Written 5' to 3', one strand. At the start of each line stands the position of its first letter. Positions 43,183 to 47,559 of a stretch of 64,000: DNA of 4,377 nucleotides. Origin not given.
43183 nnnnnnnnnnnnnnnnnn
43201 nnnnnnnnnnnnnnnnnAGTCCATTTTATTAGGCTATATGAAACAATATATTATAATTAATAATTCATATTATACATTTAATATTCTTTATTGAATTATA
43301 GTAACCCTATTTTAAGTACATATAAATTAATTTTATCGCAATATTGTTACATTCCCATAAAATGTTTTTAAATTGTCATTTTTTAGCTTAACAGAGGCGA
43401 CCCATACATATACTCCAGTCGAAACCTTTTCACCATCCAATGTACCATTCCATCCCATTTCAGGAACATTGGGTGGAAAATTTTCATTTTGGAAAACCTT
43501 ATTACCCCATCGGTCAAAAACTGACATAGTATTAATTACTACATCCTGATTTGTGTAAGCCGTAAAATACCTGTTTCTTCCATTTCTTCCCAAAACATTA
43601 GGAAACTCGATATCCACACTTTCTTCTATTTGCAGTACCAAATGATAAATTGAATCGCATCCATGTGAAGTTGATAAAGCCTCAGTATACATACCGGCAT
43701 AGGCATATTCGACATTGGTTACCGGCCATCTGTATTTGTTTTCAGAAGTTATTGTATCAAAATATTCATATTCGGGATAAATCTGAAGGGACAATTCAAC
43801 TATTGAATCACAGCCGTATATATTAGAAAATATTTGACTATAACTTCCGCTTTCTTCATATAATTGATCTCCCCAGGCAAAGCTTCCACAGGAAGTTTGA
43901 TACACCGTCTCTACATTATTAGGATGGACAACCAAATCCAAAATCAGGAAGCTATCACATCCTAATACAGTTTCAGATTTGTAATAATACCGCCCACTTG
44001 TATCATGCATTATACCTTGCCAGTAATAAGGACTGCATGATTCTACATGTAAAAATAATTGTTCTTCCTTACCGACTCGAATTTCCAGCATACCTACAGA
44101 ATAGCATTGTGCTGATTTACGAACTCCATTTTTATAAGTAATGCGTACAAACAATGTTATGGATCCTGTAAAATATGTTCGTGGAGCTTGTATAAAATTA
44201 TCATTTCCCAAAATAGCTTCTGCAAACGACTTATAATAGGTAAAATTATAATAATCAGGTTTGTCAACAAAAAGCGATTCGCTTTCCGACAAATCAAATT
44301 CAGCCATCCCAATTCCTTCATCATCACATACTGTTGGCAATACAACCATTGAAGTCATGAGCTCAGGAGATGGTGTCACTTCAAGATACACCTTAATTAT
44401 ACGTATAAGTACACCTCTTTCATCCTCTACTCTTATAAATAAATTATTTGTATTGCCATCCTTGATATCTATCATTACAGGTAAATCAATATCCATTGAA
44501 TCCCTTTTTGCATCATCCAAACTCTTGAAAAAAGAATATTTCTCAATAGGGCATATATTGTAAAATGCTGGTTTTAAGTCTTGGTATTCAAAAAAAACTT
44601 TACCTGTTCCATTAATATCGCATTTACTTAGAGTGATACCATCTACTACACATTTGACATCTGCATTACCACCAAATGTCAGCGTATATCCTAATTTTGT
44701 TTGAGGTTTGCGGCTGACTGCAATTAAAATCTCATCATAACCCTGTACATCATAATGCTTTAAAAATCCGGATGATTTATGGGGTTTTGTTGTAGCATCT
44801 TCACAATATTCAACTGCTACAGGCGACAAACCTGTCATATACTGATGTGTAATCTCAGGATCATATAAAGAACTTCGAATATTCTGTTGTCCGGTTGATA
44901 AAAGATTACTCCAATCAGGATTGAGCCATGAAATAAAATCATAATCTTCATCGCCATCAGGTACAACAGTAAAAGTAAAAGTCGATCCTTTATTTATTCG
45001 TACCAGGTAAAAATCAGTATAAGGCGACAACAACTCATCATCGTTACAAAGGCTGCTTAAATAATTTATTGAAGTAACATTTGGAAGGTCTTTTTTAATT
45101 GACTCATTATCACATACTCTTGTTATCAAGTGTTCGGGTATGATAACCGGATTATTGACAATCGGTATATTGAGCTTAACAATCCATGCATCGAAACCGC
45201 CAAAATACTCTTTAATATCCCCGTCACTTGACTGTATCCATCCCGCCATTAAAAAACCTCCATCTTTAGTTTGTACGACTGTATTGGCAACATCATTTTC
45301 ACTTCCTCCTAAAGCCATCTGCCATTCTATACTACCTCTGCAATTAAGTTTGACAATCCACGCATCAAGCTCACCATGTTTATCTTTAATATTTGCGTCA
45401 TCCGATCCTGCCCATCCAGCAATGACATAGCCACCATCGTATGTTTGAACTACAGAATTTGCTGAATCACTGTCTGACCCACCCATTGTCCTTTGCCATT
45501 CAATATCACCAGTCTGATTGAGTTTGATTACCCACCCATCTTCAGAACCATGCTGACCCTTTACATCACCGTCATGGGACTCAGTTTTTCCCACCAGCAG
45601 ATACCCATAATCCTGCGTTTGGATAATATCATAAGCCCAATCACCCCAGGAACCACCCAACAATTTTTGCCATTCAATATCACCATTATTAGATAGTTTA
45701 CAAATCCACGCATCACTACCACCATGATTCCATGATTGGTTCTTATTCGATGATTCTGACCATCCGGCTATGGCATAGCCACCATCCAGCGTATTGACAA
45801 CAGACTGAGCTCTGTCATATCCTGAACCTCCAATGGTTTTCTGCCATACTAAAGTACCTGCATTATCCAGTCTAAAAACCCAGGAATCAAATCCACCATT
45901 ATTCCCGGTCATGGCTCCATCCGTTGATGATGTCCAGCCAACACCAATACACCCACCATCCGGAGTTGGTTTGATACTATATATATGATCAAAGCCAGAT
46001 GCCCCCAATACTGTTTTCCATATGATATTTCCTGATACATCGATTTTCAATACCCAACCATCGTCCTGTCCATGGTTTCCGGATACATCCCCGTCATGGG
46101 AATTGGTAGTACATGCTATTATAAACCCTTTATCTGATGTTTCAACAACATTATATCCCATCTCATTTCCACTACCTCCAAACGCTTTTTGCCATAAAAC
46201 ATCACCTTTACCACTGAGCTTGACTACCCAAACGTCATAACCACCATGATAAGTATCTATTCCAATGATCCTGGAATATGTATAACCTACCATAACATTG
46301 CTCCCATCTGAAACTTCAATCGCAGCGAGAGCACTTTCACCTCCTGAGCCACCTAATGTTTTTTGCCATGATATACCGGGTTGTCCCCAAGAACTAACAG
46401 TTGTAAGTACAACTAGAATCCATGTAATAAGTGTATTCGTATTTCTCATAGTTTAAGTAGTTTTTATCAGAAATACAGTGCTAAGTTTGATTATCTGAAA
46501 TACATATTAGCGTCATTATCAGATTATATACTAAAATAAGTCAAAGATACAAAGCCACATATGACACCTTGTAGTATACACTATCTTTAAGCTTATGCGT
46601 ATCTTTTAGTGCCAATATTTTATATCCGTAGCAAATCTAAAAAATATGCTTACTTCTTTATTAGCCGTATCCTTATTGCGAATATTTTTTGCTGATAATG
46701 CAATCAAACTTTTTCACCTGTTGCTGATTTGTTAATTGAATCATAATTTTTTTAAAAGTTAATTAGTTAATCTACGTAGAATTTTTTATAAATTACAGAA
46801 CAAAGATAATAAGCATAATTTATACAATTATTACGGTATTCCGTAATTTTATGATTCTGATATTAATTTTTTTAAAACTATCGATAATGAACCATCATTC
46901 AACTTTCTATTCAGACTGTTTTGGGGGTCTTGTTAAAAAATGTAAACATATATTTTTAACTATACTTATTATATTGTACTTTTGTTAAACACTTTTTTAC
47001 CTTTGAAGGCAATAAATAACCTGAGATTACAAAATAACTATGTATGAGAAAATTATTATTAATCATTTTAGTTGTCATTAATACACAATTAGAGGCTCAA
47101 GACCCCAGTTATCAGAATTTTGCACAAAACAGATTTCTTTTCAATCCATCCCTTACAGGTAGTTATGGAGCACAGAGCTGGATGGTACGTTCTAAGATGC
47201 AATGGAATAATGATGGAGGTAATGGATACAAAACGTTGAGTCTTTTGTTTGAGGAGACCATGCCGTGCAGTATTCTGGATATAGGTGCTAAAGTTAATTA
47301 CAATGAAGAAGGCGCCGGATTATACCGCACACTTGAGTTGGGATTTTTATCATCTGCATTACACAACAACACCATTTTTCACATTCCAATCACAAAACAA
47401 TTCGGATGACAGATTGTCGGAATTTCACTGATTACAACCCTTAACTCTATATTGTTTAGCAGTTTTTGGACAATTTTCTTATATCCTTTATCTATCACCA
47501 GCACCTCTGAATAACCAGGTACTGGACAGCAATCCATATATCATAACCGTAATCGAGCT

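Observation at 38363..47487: tRNA-Asp-adjacent accessory locus: three paralogous 7-repeat proteins with three different export fates, an embedded LuxR solo and a decayed PorP/SprF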

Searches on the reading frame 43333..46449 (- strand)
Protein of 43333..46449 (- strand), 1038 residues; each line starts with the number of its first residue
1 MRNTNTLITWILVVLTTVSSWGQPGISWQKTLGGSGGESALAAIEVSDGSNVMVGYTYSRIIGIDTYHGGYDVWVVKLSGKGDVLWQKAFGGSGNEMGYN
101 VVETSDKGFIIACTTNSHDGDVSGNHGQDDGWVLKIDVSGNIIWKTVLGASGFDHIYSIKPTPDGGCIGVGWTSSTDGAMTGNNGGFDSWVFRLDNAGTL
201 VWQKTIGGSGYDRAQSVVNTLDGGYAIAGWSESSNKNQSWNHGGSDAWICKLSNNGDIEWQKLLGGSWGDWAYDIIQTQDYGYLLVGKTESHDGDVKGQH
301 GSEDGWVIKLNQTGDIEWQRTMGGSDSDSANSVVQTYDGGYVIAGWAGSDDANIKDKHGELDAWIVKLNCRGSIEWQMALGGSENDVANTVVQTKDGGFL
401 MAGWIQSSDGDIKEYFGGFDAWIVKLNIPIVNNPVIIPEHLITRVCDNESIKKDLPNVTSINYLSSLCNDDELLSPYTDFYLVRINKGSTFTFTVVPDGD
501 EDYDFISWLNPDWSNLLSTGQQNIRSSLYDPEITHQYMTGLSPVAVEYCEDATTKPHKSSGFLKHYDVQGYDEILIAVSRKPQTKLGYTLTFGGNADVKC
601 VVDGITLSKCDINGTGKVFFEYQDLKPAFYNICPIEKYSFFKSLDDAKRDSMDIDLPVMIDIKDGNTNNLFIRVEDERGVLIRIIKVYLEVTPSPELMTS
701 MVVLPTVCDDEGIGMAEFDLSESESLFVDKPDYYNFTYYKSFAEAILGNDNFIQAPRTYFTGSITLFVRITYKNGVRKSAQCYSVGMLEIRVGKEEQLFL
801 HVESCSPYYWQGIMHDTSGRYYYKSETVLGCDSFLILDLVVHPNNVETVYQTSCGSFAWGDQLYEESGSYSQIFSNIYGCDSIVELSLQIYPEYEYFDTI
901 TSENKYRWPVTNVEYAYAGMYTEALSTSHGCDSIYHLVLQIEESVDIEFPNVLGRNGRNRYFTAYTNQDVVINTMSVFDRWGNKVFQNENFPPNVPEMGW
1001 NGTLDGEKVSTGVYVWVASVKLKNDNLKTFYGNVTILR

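Call 4: search_protein_families(library=pfam, proteins=[window:43333-46449:-], max_evalue=0.01)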
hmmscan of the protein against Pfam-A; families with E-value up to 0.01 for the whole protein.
window:43333-46449:- (1038 aa): 1 family
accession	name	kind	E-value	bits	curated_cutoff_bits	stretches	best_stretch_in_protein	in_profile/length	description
PF13585.12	CHU_C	-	1e-08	35.6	27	1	948-1032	2-82/86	CHU_C Type IX secretion signal domain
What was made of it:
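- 43333..46449 (-): Gene A, 1038 aa: signal peptide, seven-bladed propeller (45169-46380), a 370-aa module typical of type B CTD adhesin-like proteins (44059-45168), three ~45-aa Cys repeats (43618-44058) and a type B CTD (43336-43617). CHU_C 35.6 bits, above cut-off (call 4).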

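Call 5: search_protein_families(library=ncbifam, proteins=[window:43333-46449:-], max_evalue=0.01)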
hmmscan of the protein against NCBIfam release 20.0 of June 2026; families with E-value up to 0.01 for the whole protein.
window:43333-46449:- (1038 aa): 3 families
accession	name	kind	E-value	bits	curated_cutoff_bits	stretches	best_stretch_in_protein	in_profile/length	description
NF047494.1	Lepto_SBBP_lipo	equivalog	2.6e-14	52.7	400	1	27-425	59-464/466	SBBP repeat beta-propeller lipoprotein, LipL53 family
TIGR04131.1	Bac_Flav_CTERM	domain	4.6e-05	23.5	35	1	956-1038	12-85/85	T9SS type B sorting domain-containing protein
TIGR02608.1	delta_60_rpt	domain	0.0094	15.8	76.5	0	328-373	1-39/55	delta-60 repeat domain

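Call 31: find_encoding_contigs(protein=window:43333-46449:-, flank=10000, max_places=10)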
Protein window:43333-46449:- (1038 aa): 23 contigs read that carry it; 7 places shown.
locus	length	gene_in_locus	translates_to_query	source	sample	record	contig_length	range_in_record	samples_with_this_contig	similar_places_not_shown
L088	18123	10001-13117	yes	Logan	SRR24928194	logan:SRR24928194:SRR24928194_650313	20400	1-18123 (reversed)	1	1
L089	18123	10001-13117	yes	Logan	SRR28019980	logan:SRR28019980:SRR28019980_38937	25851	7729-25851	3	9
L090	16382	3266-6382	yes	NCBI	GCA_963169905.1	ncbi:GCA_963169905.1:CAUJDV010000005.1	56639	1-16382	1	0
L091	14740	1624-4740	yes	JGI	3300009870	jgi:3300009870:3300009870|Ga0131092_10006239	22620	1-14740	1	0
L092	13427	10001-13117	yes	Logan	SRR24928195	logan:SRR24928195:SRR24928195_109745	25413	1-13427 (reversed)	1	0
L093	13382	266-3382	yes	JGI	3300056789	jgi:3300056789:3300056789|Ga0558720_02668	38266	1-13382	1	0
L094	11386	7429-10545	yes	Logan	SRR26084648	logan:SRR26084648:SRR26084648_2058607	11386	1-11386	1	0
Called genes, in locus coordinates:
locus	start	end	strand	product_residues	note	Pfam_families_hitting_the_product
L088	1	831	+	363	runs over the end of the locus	PF00793:DAHP_synth_1, PF01817:CM_2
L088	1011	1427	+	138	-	PF02077:SURF4, PF07291:MauE (weak), PF07681:DoxX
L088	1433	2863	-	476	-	-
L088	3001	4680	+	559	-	PF07837:FTCD_N, PF02971:FTCD, PF04961:FTCD_C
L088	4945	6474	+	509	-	PF00171:Aldedh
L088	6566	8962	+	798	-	PF12156:ATPase-cat_bd, PF00403:HMA (weak), PF00122:E1-E2_ATPase, PF00702:Hydrolase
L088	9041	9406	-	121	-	PF11751:PorP_SprF (weak)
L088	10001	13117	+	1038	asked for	PF26689:FIDD, PF13585:CHU_C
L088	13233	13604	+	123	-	PF00196:GerE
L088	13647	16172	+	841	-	PF00963:Cohesin (weak), PF18962:Por_Secre_tail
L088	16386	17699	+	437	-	-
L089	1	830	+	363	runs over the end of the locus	PF00793:DAHP_synth_1, PF01817:CM_2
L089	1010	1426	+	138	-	PF02077:SURF4, PF07291:MauE (weak), PF07681:DoxX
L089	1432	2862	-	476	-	-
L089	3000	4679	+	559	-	PF07837:FTCD_N, PF02971:FTCD, PF04961:FTCD_C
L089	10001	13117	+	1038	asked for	PF26689:FIDD, PF13585:CHU_C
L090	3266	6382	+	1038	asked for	PF26689:FIDD, PF13585:CHU_C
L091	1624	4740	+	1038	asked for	PF26689:FIDD, PF13585:CHU_C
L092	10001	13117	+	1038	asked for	PF26689:FIDD, PF13585:CHU_C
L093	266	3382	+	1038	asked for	PF26689:FIDD, PF13585:CHU_C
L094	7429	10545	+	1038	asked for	PF26689:FIDD, PF13585:CHU_C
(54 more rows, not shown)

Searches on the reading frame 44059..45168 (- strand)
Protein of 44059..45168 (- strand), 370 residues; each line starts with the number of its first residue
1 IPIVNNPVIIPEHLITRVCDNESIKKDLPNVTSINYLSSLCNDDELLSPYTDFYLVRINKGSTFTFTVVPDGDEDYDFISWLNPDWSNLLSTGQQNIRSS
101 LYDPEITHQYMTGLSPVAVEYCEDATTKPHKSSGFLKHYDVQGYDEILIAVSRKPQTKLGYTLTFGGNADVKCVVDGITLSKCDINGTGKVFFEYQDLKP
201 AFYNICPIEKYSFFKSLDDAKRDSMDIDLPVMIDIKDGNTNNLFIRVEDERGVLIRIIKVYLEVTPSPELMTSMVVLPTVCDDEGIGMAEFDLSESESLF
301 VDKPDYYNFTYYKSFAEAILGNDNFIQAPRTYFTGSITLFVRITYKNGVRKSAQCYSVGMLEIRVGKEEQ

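Call 72: search_protein_representatives(protein=window:44059-45168:-)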
Query: 370 residues. Proteins with E-value up to 0.001 (for the whole library): 286; up to 1e-10: 117; up to 1e-30: 17. The best 150 are listed.
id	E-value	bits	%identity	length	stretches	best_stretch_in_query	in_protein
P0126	1.0e-248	840.7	100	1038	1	1-370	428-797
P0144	2.5e-75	270.2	31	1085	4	10-361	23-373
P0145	8.7e-73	261.8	33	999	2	3-350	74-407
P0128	5.9e-71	255.8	36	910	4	10-362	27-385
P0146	4.5e-65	236.4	30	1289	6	15-366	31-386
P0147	1.6e-61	224.8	35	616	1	9-366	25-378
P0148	2.1e-61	224.3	35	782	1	10-366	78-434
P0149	1.5e-53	198.5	30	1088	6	14-363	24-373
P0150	9.3e-48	179.5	31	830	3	11-349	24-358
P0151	6.9e-46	173.3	32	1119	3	15-345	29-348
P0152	1.8e-40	155.5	34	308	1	16-318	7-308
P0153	2.0e-40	155.3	33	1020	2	15-364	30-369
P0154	5.7e-37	144.0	29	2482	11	257-355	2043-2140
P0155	5.7e-34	134.1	32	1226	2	17-348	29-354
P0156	1.2e-32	129.7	35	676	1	47-334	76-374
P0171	1.6e-23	99.7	29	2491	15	257-366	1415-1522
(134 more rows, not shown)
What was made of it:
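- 43333..46449 (-): In the best-matching relatives it starts right after the signal peptide, and its second half is tandemly repeated in giant proteins (call 72).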

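Call 73: search_protein_families(library=pfam, proteins=[P0144, P0146, P0154, P0171, P0147], max_evalue=0.001)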
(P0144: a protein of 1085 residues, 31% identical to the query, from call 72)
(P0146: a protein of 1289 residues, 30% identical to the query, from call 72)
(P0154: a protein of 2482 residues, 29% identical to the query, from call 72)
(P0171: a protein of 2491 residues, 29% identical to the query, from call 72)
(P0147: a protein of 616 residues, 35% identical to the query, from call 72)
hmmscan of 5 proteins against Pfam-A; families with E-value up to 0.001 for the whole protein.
P0144 (1085 aa): 2 families
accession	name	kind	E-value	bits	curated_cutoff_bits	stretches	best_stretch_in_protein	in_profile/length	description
PF13585.12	CHU_C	-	1.1e-17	64.3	27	1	995-1067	2-74/86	CHU_C Type IX secretion signal domain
PF19081.6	Ig_7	-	0.00046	20.9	27.3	1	858-921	9-78/84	Ig-like domain CHU_C associated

P0146 (1289 aa): 1 family
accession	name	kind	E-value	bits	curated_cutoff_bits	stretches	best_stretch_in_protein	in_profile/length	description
PF13585.12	CHU_C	-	7.4e-17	61.7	27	1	1199-1272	2-75/86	CHU_C Type IX secretion signal domain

P0154 (2482 aa): 4 families
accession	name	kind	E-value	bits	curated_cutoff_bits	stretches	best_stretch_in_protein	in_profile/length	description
PF18911.6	PKD_4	-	7e-17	61.7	27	1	161-240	3-82/85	PKD domain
PF13585.12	CHU_C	-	1.2e-14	54.6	27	1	2387-2471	2-78/86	CHU_C Type IX secretion signal domain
PF00801.26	PKD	-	5.1e-10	39.6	23.5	1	178-231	11-70/80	PKD domain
PF00431.26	CUB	-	0.00056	20.6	21.4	0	28-143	5-108/110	CUB domain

P0171 (2491 aa): 1 family
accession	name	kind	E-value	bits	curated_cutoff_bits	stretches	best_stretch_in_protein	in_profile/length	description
PF13585.12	CHU_C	-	4.9e-12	46.3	27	1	2404-2488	2-85/86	CHU_C Type IX secretion signal domain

P0147 (616 aa): 1 family
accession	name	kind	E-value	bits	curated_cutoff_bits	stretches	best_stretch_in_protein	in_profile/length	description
PF13585.12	CHU_C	-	3.2e-14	53.2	27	1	527-598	3-73/86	CHU_C Type IX secretion signal domain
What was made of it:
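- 43333..46449 (-): The five relatives tested all end in CHU_C (call 73).
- On T9SS type B CTD cargo (gene A): Relatives of its middle module all carry CHU_C (call 73).
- A's post-propeller part belongs to a family of type B CTD proteins, where the module normally follows the signal peptide directly (calls 72, 73).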

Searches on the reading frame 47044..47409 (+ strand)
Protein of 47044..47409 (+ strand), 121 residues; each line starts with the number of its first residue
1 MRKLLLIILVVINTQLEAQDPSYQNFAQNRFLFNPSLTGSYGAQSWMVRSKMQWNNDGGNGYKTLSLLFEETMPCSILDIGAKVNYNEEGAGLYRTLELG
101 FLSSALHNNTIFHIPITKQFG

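Call 4: search_protein_families(library=pfam, proteins=[window:47044-47409:+], max_evalue=0.01)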
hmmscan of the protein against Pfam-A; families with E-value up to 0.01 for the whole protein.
window:47044-47409:+ (121 aa): 1 family
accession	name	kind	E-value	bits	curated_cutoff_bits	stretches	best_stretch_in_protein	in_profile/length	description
PF11751.14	PorP_SprF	-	6.7e-07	29.5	22.3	1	17-98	3-81/273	Type IX secretion system membrane protein PorP/SprF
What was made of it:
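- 47044..47409 (+): PorP/SprF stub, 121 codons. Residues 1-105 are identical to an intact 378-aa allele; residues 106-121 are read-through into ccoI-proximal DNA. Pfam PorP_SprF positions 3-81 of 273 (call 4).
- On PorP/SprF outer-membrane shuttle (47044-47409): The window ORF covers profile positions 3-81 of 273 (call 4).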

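Call 5: search_protein_families(library=ncbifam, proteins=[window:47044-47409:+], max_evalue=0.01)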
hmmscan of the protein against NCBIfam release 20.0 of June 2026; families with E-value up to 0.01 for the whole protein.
window:47044-47409:+ (121 aa): 1 family
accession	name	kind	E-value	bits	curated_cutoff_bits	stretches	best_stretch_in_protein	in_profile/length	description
TIGR03519.1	T9SS_PorP_fam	subfamily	4.6e-12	46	90.55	1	4-102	7-102/292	PorP/SprF family type IX secretion system membrane protein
